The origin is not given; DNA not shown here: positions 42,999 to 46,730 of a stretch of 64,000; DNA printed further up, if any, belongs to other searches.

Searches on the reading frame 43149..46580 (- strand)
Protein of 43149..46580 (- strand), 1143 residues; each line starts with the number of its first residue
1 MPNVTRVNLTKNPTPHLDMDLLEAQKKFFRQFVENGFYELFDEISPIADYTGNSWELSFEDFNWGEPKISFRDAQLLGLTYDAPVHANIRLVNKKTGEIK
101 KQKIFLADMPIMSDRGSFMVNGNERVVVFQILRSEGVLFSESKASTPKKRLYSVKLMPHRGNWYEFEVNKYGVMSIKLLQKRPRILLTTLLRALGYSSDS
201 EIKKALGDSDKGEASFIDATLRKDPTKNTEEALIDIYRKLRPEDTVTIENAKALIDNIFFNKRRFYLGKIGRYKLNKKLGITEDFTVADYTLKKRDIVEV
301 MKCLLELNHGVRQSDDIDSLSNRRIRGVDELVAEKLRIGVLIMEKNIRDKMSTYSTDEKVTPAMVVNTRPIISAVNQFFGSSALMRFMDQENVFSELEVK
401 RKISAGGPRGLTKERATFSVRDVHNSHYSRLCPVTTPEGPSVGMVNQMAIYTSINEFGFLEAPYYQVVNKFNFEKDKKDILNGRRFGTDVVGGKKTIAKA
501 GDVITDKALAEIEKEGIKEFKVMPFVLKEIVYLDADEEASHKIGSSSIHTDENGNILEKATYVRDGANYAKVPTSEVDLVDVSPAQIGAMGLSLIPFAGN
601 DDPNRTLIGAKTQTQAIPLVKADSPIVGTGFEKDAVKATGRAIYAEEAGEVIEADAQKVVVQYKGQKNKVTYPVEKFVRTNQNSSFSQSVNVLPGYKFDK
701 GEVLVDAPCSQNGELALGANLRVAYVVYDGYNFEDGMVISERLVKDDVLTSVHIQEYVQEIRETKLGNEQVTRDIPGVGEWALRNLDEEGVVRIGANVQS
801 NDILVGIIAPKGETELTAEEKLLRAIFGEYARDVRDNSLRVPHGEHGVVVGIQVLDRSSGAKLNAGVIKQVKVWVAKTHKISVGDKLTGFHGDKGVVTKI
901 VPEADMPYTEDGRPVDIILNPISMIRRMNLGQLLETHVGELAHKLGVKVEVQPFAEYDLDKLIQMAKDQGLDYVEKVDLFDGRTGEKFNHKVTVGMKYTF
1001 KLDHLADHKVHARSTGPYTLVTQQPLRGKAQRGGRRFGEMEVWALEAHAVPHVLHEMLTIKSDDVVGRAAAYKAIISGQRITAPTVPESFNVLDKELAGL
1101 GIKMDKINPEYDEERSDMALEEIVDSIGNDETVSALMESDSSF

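Call 47: list_cluster_members(proteins=[window:43149-46580:-, window:39139-43086:-, window:16383-16868:-, P0006, window:17457-19019:-, window:19136-20224:-, window:13981-14286:+, window:12049-12777:+])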
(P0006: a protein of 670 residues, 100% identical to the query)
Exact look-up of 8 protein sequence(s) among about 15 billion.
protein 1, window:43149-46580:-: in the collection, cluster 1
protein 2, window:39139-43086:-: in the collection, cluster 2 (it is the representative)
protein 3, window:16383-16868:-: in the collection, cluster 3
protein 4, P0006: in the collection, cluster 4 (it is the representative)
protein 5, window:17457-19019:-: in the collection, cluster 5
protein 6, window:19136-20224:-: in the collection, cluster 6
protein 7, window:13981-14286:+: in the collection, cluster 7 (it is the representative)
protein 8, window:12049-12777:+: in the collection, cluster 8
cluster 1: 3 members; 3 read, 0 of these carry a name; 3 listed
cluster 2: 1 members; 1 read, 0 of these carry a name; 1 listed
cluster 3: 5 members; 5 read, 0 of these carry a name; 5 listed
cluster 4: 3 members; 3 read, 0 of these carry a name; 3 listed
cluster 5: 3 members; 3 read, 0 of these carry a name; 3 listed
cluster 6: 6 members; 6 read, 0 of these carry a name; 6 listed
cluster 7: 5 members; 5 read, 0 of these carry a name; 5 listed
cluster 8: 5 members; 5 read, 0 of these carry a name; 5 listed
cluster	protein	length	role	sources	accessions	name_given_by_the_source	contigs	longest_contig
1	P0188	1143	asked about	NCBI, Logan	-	-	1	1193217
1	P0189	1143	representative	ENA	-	-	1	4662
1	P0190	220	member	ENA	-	-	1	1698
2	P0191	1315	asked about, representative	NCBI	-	-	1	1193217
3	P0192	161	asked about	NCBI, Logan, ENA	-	-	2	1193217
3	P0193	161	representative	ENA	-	-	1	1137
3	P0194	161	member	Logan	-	-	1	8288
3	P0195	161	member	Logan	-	-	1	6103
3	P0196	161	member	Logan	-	-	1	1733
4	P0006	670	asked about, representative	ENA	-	-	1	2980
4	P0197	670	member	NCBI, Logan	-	-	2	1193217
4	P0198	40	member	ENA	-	-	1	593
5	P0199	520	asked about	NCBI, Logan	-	-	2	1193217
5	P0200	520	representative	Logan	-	-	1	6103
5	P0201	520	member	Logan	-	-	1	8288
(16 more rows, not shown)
